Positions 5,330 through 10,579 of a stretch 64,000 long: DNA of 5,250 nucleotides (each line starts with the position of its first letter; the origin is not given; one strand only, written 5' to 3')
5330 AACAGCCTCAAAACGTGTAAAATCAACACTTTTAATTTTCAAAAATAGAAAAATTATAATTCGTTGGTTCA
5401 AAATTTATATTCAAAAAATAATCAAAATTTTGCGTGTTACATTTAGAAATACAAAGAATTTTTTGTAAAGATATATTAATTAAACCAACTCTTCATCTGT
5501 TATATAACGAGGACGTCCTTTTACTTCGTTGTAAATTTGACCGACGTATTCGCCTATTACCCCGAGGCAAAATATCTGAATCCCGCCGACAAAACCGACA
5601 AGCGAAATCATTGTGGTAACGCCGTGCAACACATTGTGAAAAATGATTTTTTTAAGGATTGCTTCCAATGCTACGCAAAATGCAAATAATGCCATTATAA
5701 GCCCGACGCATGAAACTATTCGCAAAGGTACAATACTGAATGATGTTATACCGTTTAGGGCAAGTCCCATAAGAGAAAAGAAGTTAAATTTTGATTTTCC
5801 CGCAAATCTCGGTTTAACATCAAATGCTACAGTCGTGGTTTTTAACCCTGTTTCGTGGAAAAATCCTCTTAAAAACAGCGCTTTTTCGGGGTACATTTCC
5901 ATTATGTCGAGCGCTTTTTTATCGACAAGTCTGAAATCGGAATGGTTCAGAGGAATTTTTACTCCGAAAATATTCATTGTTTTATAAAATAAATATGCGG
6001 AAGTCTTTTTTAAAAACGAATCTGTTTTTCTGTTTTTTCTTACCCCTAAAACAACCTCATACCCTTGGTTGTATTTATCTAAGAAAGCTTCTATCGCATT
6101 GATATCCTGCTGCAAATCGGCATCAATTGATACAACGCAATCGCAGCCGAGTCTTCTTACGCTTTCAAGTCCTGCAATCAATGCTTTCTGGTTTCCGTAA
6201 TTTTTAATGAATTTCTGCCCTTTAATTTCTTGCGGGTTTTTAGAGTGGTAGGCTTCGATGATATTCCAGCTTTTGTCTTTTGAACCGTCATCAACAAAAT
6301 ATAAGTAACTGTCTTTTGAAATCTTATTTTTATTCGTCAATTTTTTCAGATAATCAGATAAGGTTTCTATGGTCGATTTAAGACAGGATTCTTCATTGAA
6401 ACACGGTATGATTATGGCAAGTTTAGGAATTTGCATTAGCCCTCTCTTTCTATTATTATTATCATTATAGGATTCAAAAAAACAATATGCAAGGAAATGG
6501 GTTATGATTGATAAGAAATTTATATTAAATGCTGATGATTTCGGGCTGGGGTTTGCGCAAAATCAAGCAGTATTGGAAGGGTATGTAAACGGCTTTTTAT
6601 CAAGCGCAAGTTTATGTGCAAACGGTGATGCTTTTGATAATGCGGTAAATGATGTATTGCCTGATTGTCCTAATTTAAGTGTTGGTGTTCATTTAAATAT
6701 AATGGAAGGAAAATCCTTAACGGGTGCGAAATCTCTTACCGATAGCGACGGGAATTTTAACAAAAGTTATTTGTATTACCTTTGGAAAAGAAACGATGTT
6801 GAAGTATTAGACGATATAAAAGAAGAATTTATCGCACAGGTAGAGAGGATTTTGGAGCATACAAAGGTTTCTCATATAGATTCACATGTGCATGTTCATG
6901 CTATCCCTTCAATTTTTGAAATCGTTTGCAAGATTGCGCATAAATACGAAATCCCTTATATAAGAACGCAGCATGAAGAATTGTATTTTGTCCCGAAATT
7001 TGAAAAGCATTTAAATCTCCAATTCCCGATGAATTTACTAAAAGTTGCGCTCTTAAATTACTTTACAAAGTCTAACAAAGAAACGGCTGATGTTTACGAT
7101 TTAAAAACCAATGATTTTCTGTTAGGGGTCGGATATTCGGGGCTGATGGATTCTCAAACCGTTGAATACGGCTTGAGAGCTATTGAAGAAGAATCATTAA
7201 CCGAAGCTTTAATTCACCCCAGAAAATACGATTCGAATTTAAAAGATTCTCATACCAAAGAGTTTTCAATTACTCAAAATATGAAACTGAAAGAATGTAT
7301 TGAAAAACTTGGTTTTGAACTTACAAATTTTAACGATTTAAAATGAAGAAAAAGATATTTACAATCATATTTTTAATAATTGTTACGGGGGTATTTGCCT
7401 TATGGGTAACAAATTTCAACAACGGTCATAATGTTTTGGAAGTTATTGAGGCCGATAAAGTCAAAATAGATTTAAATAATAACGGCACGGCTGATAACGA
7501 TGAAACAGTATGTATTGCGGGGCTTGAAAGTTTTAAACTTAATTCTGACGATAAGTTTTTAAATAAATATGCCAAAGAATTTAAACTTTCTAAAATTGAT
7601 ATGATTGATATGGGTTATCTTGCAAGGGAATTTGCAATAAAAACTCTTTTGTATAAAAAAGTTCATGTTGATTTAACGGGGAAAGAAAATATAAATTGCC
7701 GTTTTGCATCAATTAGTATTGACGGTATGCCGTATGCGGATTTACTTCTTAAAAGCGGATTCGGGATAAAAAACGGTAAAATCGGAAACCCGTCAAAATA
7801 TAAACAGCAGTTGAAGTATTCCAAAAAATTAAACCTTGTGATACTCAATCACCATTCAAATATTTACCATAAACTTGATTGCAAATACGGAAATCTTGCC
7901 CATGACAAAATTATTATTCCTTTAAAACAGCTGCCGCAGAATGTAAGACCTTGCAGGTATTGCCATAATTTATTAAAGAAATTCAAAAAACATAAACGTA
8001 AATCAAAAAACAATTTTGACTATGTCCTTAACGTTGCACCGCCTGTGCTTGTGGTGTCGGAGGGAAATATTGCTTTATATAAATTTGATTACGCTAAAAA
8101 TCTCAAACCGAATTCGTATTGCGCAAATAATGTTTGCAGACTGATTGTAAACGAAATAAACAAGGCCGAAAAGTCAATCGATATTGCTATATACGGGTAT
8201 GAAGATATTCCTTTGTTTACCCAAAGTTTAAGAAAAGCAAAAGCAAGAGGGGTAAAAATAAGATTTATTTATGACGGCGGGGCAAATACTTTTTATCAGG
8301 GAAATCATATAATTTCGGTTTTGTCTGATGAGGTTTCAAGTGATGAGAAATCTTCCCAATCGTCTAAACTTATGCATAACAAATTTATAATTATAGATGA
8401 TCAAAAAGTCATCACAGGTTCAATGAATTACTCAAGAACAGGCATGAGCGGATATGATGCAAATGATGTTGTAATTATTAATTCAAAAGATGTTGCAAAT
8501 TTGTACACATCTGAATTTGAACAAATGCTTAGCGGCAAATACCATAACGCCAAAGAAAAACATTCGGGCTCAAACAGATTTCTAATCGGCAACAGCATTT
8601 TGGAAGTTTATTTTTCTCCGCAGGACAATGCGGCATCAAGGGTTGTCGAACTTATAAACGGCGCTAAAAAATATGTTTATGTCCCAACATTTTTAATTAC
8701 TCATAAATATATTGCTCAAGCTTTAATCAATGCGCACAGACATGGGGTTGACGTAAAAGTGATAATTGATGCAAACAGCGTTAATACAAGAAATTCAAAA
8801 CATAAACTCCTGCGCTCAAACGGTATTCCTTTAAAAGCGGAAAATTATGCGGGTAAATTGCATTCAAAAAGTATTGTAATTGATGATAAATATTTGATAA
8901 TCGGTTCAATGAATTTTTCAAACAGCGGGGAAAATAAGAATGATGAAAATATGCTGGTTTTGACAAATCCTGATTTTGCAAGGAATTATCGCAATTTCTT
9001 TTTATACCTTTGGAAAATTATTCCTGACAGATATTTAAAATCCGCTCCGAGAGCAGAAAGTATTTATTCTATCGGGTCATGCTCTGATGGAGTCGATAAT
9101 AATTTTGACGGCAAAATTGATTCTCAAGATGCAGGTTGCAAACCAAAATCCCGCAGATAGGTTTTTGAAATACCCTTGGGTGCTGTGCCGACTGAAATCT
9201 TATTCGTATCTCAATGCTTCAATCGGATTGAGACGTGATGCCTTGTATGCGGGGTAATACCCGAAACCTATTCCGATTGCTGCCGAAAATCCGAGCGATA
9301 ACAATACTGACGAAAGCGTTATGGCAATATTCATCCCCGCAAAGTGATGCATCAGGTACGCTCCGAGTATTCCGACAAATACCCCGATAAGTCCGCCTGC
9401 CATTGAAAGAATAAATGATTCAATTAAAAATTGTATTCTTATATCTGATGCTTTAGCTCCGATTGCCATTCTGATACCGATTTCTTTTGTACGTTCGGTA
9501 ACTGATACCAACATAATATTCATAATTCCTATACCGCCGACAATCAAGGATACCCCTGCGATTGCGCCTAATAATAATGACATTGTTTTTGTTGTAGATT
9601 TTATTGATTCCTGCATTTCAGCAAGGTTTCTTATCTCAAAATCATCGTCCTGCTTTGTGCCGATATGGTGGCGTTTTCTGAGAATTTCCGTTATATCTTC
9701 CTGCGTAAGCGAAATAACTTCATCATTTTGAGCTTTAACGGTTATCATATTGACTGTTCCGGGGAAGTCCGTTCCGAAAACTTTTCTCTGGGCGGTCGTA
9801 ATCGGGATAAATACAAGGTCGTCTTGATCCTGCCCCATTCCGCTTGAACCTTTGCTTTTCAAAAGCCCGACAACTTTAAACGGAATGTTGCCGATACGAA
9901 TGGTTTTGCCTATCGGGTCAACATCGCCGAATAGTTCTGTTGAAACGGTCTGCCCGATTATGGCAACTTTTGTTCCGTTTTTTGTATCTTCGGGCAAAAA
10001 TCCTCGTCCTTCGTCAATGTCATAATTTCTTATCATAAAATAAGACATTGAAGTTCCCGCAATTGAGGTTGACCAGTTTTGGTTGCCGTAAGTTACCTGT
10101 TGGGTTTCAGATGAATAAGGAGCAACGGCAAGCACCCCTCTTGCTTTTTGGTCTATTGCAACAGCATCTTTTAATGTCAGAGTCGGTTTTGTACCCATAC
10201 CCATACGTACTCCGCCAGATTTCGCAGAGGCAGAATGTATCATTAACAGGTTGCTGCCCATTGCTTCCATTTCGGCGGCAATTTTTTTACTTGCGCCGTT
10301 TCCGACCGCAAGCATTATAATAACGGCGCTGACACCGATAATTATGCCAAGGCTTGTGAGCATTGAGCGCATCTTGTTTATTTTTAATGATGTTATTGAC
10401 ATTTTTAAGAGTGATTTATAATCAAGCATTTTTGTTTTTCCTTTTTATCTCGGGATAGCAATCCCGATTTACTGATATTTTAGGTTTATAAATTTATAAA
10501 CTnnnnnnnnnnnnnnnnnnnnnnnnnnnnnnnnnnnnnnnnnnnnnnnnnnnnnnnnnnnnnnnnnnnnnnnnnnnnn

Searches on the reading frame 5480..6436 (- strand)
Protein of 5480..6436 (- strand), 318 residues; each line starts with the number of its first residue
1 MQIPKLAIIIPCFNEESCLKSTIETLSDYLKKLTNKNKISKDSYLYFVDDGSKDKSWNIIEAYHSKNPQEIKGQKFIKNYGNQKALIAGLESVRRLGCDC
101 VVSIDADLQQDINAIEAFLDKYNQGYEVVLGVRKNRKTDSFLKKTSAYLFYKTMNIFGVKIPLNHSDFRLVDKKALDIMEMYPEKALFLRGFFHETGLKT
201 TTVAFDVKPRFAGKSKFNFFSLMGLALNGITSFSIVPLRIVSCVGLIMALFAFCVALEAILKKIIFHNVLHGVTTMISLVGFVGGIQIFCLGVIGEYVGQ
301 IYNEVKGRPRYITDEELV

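Call 32: search_protein_families(library=pfam, proteins=[window:5480-6436:-], max_evalue=0.01)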
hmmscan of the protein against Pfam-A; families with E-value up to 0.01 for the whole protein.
window:5480-6436:- (318 aa): 1 family
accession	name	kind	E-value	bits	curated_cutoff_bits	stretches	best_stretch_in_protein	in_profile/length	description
PF00535.33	Glycos_transf_2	-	5.1e-20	72.5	23.3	1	8-176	2-164/168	Glycosyl transferase family 2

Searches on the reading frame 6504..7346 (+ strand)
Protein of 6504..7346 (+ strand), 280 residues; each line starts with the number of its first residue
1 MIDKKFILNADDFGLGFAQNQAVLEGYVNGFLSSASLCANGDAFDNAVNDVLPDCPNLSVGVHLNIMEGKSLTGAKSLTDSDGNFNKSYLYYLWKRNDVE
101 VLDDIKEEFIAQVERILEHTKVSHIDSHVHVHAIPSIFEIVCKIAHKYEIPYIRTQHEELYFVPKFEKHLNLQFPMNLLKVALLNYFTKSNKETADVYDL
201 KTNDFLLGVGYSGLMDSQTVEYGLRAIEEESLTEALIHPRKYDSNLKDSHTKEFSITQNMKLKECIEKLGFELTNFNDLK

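Call 32: search_protein_families(library=pfam, proteins=[window:6504-7346:+], max_evalue=0.01)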
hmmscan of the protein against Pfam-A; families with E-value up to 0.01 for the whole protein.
window:6504-7346:+ (280 aa): 1 family
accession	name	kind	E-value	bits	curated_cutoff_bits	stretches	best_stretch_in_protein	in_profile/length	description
PF04794.17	YdjC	-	3.7e-44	152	29.7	1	6-267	2-265/266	YdjC-like protein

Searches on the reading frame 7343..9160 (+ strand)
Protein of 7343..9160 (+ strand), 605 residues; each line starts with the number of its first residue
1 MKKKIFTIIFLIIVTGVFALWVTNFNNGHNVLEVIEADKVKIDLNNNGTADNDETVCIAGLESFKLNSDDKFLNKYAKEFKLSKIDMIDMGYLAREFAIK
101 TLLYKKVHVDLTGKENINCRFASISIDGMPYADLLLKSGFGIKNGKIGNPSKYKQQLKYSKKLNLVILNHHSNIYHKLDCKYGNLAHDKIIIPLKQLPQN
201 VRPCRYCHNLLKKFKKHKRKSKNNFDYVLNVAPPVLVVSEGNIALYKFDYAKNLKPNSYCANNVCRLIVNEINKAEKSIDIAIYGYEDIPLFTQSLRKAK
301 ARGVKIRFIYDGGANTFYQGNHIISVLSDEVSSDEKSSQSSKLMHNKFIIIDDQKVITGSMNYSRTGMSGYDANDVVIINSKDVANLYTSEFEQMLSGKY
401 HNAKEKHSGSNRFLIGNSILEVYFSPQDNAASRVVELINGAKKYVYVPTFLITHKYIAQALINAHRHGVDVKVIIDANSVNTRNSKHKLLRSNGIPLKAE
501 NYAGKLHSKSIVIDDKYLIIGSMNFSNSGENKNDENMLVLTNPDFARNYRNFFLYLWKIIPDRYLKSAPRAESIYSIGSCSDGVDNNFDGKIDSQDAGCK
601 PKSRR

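Call 32: search_protein_families(library=pfam, proteins=[window:7343-9160:+], max_evalue=0.01)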
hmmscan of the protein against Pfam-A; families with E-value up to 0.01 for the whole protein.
window:7343-9160:+ (605 aa): 5 families
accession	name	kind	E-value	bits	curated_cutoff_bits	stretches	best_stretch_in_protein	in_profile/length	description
PF13091.12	PLDc_2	-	2.3e-49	167.1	27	2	435-557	2-132/132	PLD-like domain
PF00614.28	PLDc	-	3.9e-10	39.7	21.9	1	506-527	5-26/28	Phospholipase D Active site motif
PF07894.18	SACK1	-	8.7e-08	32.5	21.4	0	259-395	121-268/274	Scaffolding anchor of CK1 domain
PF11495.14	Regulator_TrmB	-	3.6e-05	23.6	22.2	1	427-559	8-131/233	Archaeal transcriptional regulator TrmB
PF24402.1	iHKD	-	0.007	16.9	27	0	456-513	4-59/111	Inactive HKD-Rease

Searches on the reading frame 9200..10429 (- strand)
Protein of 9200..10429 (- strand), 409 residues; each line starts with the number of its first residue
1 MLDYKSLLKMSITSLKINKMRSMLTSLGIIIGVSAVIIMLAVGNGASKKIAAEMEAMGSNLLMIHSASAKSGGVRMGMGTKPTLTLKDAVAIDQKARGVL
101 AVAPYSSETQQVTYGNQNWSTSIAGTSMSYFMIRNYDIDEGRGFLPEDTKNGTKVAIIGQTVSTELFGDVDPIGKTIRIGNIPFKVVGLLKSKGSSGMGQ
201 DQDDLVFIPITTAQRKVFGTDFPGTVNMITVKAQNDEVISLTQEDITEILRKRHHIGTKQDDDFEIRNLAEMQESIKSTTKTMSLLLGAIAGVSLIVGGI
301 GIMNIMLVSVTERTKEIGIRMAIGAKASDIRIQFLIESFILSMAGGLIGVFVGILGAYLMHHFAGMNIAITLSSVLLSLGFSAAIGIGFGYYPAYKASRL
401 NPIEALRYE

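Call 32: search_protein_families(library=pfam, proteins=[window:9200-10429:-], max_evalue=0.01)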
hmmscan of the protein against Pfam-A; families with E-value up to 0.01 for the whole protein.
window:9200-10429:- (409 aa): 2 families
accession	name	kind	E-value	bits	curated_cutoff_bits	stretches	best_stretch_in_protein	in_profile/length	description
PF12704.14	MacB_PCD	-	4.8e-50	171.1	27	1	22-248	1-206/207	MacB-like periplasmic core domain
PF02687.27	FtsX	-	7.4e-21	74.9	25.5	1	289-402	2-120/120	FtsX-like permease C-terminal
